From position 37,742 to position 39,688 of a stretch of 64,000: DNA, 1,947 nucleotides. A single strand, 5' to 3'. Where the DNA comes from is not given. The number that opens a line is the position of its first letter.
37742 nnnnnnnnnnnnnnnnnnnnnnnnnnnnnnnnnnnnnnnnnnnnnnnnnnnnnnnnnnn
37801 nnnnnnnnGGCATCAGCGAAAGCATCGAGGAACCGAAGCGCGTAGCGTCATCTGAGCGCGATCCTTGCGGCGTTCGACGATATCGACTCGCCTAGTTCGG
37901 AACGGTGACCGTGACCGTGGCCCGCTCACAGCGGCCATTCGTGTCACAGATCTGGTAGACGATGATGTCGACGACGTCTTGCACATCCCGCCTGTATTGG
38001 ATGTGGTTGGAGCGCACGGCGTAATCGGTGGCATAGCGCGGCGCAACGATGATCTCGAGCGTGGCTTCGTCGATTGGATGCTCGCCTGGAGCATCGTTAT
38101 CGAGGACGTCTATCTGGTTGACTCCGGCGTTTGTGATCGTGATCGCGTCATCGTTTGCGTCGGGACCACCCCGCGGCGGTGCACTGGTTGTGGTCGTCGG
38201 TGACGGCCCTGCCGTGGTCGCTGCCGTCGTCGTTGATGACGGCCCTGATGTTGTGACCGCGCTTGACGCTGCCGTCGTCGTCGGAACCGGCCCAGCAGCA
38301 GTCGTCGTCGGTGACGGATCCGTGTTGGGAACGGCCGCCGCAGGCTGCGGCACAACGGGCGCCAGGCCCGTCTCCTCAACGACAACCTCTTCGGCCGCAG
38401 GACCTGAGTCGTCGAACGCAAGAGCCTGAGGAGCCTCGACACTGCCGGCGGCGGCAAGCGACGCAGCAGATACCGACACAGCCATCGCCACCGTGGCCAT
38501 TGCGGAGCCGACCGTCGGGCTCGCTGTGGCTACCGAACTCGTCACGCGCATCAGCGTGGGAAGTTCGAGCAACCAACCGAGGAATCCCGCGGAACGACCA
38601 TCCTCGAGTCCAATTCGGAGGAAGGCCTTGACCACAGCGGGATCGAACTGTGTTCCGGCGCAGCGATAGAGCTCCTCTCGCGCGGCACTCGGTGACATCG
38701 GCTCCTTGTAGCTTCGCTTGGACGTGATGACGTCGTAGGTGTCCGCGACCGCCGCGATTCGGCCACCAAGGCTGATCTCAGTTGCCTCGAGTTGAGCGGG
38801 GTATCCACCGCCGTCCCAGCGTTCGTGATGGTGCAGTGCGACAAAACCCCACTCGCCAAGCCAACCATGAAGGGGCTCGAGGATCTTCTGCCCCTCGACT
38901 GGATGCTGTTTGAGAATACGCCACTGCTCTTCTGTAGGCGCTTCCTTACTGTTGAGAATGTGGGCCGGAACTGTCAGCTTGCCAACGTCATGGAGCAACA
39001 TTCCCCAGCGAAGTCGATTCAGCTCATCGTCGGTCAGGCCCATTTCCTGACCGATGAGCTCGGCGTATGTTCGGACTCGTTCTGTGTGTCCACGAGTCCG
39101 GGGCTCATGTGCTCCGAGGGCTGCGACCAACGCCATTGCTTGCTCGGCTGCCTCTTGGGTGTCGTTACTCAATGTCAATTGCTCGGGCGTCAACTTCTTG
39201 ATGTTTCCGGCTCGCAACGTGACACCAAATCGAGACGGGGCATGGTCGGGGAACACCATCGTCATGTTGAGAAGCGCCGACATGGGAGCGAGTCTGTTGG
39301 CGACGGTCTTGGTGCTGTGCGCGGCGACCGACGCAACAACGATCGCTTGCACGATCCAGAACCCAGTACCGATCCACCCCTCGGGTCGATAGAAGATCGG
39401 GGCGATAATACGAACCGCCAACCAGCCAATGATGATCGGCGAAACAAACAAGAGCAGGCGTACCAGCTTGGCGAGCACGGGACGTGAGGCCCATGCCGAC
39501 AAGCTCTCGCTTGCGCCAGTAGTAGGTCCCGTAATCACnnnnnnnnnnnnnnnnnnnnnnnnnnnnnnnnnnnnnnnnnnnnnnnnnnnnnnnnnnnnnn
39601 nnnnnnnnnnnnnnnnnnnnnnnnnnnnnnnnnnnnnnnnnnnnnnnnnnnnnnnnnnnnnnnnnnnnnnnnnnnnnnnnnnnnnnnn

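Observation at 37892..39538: HD-GYP phosphodiesterase with an extracytoplasmic cadherin-like domain, last gene of the tad pilus strand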

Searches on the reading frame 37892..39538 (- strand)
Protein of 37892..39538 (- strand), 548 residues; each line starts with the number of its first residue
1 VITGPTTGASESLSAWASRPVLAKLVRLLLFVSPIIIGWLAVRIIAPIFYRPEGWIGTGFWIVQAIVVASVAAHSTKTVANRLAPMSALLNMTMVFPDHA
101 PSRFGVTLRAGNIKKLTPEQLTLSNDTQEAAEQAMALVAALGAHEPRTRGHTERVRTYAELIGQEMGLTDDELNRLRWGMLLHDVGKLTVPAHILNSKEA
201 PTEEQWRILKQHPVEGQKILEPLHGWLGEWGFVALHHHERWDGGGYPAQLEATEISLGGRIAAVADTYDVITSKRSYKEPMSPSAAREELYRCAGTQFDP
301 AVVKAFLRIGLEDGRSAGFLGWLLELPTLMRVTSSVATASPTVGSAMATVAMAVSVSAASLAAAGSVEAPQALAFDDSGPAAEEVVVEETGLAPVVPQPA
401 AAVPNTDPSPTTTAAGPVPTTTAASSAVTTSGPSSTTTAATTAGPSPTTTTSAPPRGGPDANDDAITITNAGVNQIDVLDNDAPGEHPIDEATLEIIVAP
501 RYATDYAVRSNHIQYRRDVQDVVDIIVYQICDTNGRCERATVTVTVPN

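Call 4: search_protein_families(library=pfam, proteins=[window:37892-39538:-], max_evalue=1)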
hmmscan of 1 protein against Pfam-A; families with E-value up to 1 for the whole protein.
window:37892-39538:- (548 aa): 3 families
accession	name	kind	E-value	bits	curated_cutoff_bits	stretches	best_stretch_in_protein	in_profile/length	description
PF13487.12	HD_5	-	1.6e-33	116.3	27.2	1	140-302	6-170/170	HD domain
PF01966.28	HD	-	3.2e-16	60.1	22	1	150-269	3-114/116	HD domain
PF17963.7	Big_9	-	0.00069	20.9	23.6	1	459-545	4-89/89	Bacterial Ig domain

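Call 5: search_protein_families(library=ncbifam, proteins=[window:37892-39538:-], max_evalue=1)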
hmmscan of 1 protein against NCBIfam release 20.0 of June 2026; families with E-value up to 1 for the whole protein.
window:37892-39538:- (548 aa): 4 families
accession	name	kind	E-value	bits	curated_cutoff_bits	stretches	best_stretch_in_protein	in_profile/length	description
NF053512.1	nitric_RR_NosR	exception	1.3e-32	113.3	400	1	119-309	161-353/422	response regulator c-di-GMP phosphodiesterase, NosR family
TIGR00277.1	HDIG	domain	7.8e-05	22.5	27.6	1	146-237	3-82/84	HDIG domain-containing metalloprotein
NF045665.1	NTPtran_DVU1551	equivalog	0.1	11.6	315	1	129-188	199-260/359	DVU_1551 family NTP transferase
TIGR01596.1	cas3_HD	equivalog_domain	0.12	12.4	43.45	1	150-189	3-46/178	CRISPR-associated endonuclease Cas3''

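Call 9: find_homologous_proteins(query=window:37895-39538:-)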
Query window:37895-39538:- (548 aa): 2759 proteins with E <= 0.001 among 8000 candidates; the best 120 are listed.
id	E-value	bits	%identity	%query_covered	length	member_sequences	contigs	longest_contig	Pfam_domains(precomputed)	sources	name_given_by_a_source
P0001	0.0e+0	1175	92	100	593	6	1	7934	PF13487.13,PF01966.29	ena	-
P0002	0.0e+0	1101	89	100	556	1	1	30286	PF13487.13,PF01966.29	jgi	jgi:hypothetical protein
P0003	0.0e+0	1095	90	100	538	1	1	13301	PF13487.13,PF01966.29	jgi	jgi:hypothetical protein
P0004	1.7e-255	867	72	100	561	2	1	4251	PF13487.13,PF01966.29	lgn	-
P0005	8.7e-242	822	71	95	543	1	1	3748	PF17963.8,PF13487.13,PF01966.29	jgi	-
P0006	2.7e-211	721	75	62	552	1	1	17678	PF13487.13,PF01966.29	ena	-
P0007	6.5e-204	697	65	78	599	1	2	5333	PF17963.8,PF13487.13,PF01966.29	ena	-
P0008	9.4e-185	634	64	76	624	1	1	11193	PF13487.13,PF01966.29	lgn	-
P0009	3.3e-176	605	68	69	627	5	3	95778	PF13487.13,PF01966.29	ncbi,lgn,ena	-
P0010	5.5e-158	545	48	100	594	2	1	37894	PF17963.8,PF13487.13,PF01966.29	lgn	-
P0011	3.0e-155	536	70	62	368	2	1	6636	PF13487.13,PF01966.29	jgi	-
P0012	6.1e-153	529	55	69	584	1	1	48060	PF17963.8,PF13487.13,PF01966.29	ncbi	-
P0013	3.8e-150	519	53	77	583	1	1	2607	PF17963.8,PF13487.13,PF01966.29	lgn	-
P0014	1.7e-148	514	61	60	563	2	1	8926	PF17963.8,PF13487.13,PF01966.29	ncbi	-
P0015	9.9e-147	508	46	99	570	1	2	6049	PF17963.8,PF13487.13,PF01966.29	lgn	-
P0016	8.6e-146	505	47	99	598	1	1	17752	PF13487.13,PF01966.29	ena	-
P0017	3.1e-145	503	54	74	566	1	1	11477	PF17963.8,PF13487.13,PF01966.29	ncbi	ncbi:MAG: HD domain-containing phosphohydrolase [Acidimicrobiales bacterium]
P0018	2.4e-139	484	53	61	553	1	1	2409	PF17963.8,PF13487.13,PF01966.29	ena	-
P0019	1.2e-137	478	55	62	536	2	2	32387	PF17963.8,PF13487.13,PF01966.29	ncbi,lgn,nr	ncbi:MAG: HD domain-containing protein [Acidimicrobiales bacterium]|nr:HD domain-containing protein 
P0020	1.3e-133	465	58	61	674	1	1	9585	PF13487.13,PF01966.29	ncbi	-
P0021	1.5e-132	461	35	18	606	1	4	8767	PF17963.8,PF13487.13,PF01966.29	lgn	-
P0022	2.1e-132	461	52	76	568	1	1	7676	PF17963.8,PF13487.13,PF01966.29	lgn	-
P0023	3.0e-132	460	51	64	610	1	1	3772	PF17963.8,PF13487.13,PF01966.29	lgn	-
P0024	4.6e-131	457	57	60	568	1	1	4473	PF17963.8,PF13487.13,PF01966.29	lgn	-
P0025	1.2e-129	452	52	61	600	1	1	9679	PF17963.8,PF13487.13,PF01966.29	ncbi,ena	-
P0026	4.4e-128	447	55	61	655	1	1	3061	PF13487.13,PF01966.29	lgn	-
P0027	4.8e-128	447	58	61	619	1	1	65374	PF13487.13,PF01966.29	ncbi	-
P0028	6.2e-128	446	52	61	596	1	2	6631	PF17963.8,PF13487.13,PF01966.29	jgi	jgi:hypothetical protein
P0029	7.6e-128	446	53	68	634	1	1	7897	PF13487.13,PF01966.29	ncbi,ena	-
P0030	1.0e-127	445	45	84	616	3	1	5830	PF17963.8,PF13487.13,PF01966.29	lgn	-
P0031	1.4e-127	445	44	70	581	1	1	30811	PF17963.8,PF13487.13,PF01966.29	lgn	-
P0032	2.1e-127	444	55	68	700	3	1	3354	PF13576.13,PF13487.13,PF01966.29,PF13599.14,PF00805.29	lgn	-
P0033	1.0e-126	442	44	83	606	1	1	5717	PF17963.8,PF13487.13,PF01966.29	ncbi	-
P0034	1.4e-126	442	58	60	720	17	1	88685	PF13487.13,PF01966.29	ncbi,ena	-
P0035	3.0e-126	441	48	69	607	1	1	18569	PF17963.8,PF13487.13,PF01966.29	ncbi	ncbi:MAG: HD domain-containing phosphohydrolase [Actinomycetota bacterium]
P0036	3.5e-126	440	43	74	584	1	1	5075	PF17963.8,PF13487.13,PF01966.29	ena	-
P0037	4.5e-126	440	42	100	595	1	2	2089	PF17963.8,PF13487.13,PF01966.29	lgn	-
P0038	5.0e-126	440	43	99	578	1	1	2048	PF17963.8,PF13487.13,PF01966.29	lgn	-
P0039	2.7e-125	437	53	70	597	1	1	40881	PF13487.13,PF01966.29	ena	-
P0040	7.3e-125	436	42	100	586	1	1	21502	PF17963.8,PF13487.13,PF01966.29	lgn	-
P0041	9.6e-125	436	53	62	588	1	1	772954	PF17963.8,PF13487.13,PF01966.29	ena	-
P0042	1.3e-124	435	48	82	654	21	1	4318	PF13487.13,PF01966.29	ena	-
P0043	1.4e-124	435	43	74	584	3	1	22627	PF17963.8,PF13487.13,PF01966.29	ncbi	-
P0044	3.7e-124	434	55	65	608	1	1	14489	PF13487.13,PF01966.29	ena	-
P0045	9.6e-124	432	41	99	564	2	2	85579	PF17963.8,PF13487.13,PF01966.29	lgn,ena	-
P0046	1.4e-123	432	59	61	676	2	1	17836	PF13487.13,PF01966.29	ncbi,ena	-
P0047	2.8e-123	431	44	100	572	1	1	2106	PF17963.8,PF13487.13,PF01966.29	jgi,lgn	jgi:hypothetical protein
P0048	4.2e-122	427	39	99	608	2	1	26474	PF13487.13,PF01966.29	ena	-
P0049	1.5e-121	425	41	100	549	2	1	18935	PF17963.8,PF13487.13,PF01966.29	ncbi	-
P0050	6.6e-121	423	43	83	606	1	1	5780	PF13487.13,PF01966.29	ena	-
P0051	1.0e-120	422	40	100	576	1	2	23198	PF17963.8,PF13487.13,PF01966.29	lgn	-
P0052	5.4e-120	420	51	59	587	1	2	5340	PF17963.8,PF13487.13,PF01966.29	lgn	-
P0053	5.8e-120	420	44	83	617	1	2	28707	PF17963.8,PF13487.13,PF01966.29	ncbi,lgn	-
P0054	5.9e-120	420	51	60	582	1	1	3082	PF17963.8,PF13487.13,PF17892.8,PF01966.29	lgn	-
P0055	1.1e-119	419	40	100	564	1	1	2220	PF17963.8,PF13487.13,PF01966.29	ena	-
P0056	1.4e-119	419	47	72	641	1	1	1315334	PF17963.8,PF13487.13,PF01966.29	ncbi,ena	-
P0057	2.9e-119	418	41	99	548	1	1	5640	PF17963.8,PF13487.13,PF01966.29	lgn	-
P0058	3.8e-119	417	40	97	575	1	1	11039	PF17963.8,PF13487.13,PF01966.29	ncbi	-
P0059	4.3e-119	417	48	82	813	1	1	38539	PF13576.13,PF13487.13,PF01966.29,PF13599.14,PF00805.29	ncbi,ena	-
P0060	5.0e-119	417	58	58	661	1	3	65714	PF13576.13,PF13487.13,PF01966.29,PF13599.14,PF00805.29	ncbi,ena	-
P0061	6.3e-119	416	51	62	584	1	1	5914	PF17963.8,PF13487.13,PF01966.29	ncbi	ncbi:MAG: HD domain-containing phosphohydrolase [Actinomycetota bacterium]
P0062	1.4e-118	415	40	100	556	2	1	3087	PF17963.8,PF13487.13,PF01966.29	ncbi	-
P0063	1.5e-118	415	39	97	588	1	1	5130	PF13487.13,PF01966.29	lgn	-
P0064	2.5e-118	415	38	96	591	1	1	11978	PF13487.13,PF01966.29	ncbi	-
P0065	3.1e-118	414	52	70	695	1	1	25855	PF13487.13,PF01966.29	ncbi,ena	-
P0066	3.9e-118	414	45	74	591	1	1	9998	PF17963.8,PF13487.13,PF01966.29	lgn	-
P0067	4.9e-118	414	53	60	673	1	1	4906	PF13576.13,PF13487.13,PF01966.29,PF13599.14,PF00805.29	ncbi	-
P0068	6.0e-118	413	45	80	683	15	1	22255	PF13576.13,PF13487.13,PF01966.29,PF13599.14,PF00805.29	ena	-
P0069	1.3e-117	412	51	70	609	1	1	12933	PF13487.13,PF01966.29,PF13599.14,PF00805.29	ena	-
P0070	2.0e-117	412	48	80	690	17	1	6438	PF13487.13,PF01966.29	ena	-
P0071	2.1e-117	411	52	60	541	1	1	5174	PF17963.8,PF13487.13,PF01966.29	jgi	jgi:HD-GYP domain-containing protein (c-di-GMP phosphodiesterase class II)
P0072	5.9e-117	410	44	80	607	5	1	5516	PF17963.8,PF13487.13,PF01966.29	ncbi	-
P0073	2.0e-116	408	59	58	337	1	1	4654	PF13487.13,PF01966.29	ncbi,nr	ncbi:MAG: HD-GYP domain-containing protein, partial [Acidimicrobiales bacterium]|nr:HD-GYP domain-co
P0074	7.6e-116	406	49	66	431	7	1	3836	PF13487.13,PF01966.29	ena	-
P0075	8.5e-116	406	57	45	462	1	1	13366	PF17963.8,PF13487.13,PF01966.29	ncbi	-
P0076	1.9e-115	405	50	71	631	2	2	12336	PF13576.13,PF13487.13,PF01966.29,PF13599.14,PF00805.29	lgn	-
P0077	2.4e-115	405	47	71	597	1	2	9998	PF17963.8,PF13487.13,PF17892.8,PF01966.29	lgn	-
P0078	4.1e-115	404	53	64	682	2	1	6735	PF13576.13,PF13487.13,PF01966.29,PF13599.14,PF00805.29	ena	-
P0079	7.0e-115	403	54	57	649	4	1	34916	PF13487.13,PF01966.29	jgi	-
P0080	7.6e-115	403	40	100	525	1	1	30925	PF17963.8,PF13487.13,PF17892.8,PF01966.29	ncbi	-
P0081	1.6e-114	402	49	70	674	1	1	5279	PF13487.13,PF01966.29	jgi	jgi:HD-GYP domain-containing protein (c-di-GMP phosphodiesterase class II)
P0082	2.6e-114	401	52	61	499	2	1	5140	PF13487.13,PF01966.29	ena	-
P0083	6.5e-114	400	48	79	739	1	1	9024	PF13576.13,PF13487.13,PF01966.29,PF13599.14,PF00805.29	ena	-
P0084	1.5e-113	399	47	80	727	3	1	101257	PF13576.13,PF13487.13,PF01966.29,PF13599.14,PF00805.29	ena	-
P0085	2.3e-113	398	54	60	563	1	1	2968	PF13487.13,PF01966.29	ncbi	ncbi:MAG: HD-GYP domain-containing protein, partial [Acidimicrobiales bacterium]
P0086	3.1e-113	398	48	75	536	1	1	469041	PF13487.13,PF01966.29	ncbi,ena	-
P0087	4.7e-113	397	48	81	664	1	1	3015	PF13487.13,PF01966.29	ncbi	-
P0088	4.7e-113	397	39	100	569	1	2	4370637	PF17963.8,PF13487.13,PF01966.29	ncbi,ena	-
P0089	2.9e-112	395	53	60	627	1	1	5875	PF13487.13,PF01966.29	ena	-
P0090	3.1e-112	394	51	65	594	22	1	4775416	PF13487.13,PF01966.29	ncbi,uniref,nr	ncbi:HD domain-containing protein [Ilumatobacter fluminis]|uniref:HD domain-containing protein n=1 T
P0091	3.4e-112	394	51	68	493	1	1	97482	PF13487.13,PF01966.29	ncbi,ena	-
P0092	9.0e-112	393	39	18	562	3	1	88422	PF17963.8,PF13487.13,PF01966.29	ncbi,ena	-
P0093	1.0e-111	393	41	99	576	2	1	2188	PF17963.8,PF13487.13,PF01966.29,PF17803.8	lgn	-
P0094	1.4e-111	392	52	60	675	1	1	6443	PF13487.13,PF01966.29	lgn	-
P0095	1.8e-111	392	46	81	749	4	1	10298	PF13576.13,PF13487.13,PF01966.29,PF13599.14,PF00805.29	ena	-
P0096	1.8e-111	392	55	60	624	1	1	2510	PF13576.13,PF13487.13,PF01966.29,PF13599.14,PF00805.29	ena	-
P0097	2.1e-111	392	52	60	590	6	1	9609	PF13487.13,PF01966.29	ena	-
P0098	2.1e-111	392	46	78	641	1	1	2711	PF13576.13,PF13487.13,PF01966.29,PF13599.14,PF00805.29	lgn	-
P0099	3.0e-111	391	53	61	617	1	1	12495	PF13576.13,PF13487.13,PF01966.29,PF13599.14,PF00805.29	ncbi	-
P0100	3.8e-111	391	41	99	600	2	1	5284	PF17963.8,PF13487.13,PF01966.29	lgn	-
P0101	3.9e-111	391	46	81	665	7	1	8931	PF13487.13,PF01966.29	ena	-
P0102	4.2e-111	391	45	79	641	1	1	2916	PF13487.13,PF01966.29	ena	-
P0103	4.6e-111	391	54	56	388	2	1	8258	PF13487.13,PF01966.29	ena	-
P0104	7.2e-111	390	52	66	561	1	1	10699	PF13487.13,PF01966.29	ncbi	-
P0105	1.8e-110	389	46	74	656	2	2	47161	PF13487.13,PF01966.29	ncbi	-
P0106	4.5e-110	387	46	76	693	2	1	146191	PF13576.13,PF13487.13,PF01966.29,PF13599.14,PF00805.29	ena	-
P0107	2.1e-109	385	44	86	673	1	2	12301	PF13487.13,PF01966.29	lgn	-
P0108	2.1e-109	385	47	75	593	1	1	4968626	PF13487.13,PF01966.29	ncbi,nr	ncbi:MAG: HD-GYP domain-containing protein [Ilumatobacteraceae bacterium]|nr:HD-GYP domain-containin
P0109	2.4e-109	385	52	66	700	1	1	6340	PF13576.13,PF13487.13,PF01966.29,PF13599.14,PF00805.29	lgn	-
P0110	3.0e-109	385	56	58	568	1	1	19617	PF13576.13,PF13487.13,PF01966.29,PF13599.14,PF00805.29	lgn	-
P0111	4.3e-109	384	49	71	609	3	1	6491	PF13487.13,PF01966.29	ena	-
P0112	4.9e-109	384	51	63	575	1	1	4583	PF13487.13,PF01966.29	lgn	-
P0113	8.3e-109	383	53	58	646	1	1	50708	PF13487.13,PF01966.29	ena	-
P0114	8.9e-109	383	50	70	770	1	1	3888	PF13576.13,PF13487.13,PF01966.29,PF13599.14,PF00805.29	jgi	jgi:HD-GYP domain-containing protein (c-di-GMP phosphodiesterase class II)/uncharacterized protein Y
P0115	1.5e-108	382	50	76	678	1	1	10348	PF13487.13,PF01966.29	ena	-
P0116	1.9e-108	382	51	61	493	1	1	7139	PF13487.13,PF01966.29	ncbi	ncbi:MAG: HD-GYP domain-containing protein, partial [Acidimicrobiales bacterium]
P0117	4.0e-108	381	56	55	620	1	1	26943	PF13576.13,PF13487.13,PF01966.29,PF13599.14,PF00805.29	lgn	-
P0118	4.1e-108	381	49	67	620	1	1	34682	PF00553.26,PF13487.13,PF01966.29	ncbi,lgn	ncbi:MAG: HD domain-containing phosphohydrolase [Actinomycetota bacterium]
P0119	5.6e-108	380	47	78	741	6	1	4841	PF13576.13,PF13487.13,PF01966.29,PF13599.14,PF00805.29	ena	-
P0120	6.6e-108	380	47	75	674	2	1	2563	PF13487.13,PF01966.29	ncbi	ncbi:MAG: HD-GYP domain-containing protein [Acidimicrobiales bacterium]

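Call 16: find_related_loci(query=A1, collection=genome_contigs, flank=10000)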
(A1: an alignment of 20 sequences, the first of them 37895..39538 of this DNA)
Query A1 (548 aa) in genome_contigs; peptide patterns used: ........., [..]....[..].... (x = any residue, [..] = any of these).
600 stretches matched a pattern (row limit reached: there are more); 599 encode a relative of the query (tblastn E <= 1e-3); the best 80 are kept; 80 distinct loci.
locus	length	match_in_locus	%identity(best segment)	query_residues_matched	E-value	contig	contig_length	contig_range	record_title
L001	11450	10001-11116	61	5-380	1e-138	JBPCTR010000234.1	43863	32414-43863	MAG: Acidimicrobiales bacterium isolate MAG_seacave_88 S1Ck127_13855306, whole genome shotgun sequence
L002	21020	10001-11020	53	5-339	2e-100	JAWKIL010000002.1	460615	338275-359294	MAG: Acidimicrobiales bacterium isolate BC2.78 BC2.78.fa-2, whole genome shotgun sequence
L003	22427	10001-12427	36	11-546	5e-97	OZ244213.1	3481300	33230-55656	MAG: Acidimicrobiia bacterium isolate 7b9da096-343e-40e7-b6e2-bcdc06c1b74b genome assembly, chromosome: 1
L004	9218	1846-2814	46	16-332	3e-85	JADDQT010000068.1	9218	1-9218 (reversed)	MAG: Actinomycetota bacterium isolate YB1_3 AB19_YB1_868_length_9221_cov_23, whole genome shotgun sequence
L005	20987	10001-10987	45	16-340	1e-83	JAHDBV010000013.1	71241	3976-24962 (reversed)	MAG: Acidimicrobiales bacterium isolate MAG-119 RZ_1039, whole genome shotgun sequence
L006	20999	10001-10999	45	15-341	8e-82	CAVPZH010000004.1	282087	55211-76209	MAG: uncultured Actinomycetes bacterium isolate MFD04944.bin.2.208 genome assembly, contig: contig_13956, whole genome s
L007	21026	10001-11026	45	16-355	2e-80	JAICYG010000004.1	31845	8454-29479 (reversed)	MAG: Thermoleophilia bacterium isolate LS_ISSM_2_bin.16 k141_4385058_length_31845_cov_21.2784, whole genome shotgun sequ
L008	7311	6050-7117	41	16-370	3e-76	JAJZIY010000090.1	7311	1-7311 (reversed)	MAG: Actinomycetes bacterium isolate LSA5.bin104 NODE_15433_length_7311_cov_4.945156, whole genome shotgun sequence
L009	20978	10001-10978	46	16-336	1e-74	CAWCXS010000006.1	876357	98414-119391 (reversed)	MAG: uncultured Gaiellaceae bacterium isolate MFD07639.bin.1.13 genome assembly, contig: contig_20855, whole genome shot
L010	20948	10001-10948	40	16-329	7e-69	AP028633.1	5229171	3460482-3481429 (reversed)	Acidothermaceae bacterium B102 DNA, complete genome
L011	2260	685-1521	46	61-331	8e-65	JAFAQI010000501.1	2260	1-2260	MAG: Frankiales bacterium isolate CP_BM_ER_60 BM_ER_k147_10386098, whole genome shotgun sequence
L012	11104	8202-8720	44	137-309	4e-41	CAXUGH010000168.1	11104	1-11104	MAG TPA_asm: uncultured Ktedonobacteraceae bacterium isolate public_SRR14722304_metawrap_bin.2 genome assembly, contig:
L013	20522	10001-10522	45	136-310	2e-40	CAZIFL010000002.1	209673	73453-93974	MAG TPA_asm: uncultured Synergistaceae bacterium isolate SRP241326_co3_314 genome assembly, contig: NODE_66_length_20967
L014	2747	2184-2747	45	125-307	2e-40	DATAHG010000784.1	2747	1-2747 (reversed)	MAG TPA_asm: Thermoanaerobaculia bacterium isolate SMAG_U6849 k141_4741462, whole genome shotgun sequence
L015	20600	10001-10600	43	110-309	6e-40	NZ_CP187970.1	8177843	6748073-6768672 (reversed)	Paenibacillus sp. S-38 chromosome, complete genome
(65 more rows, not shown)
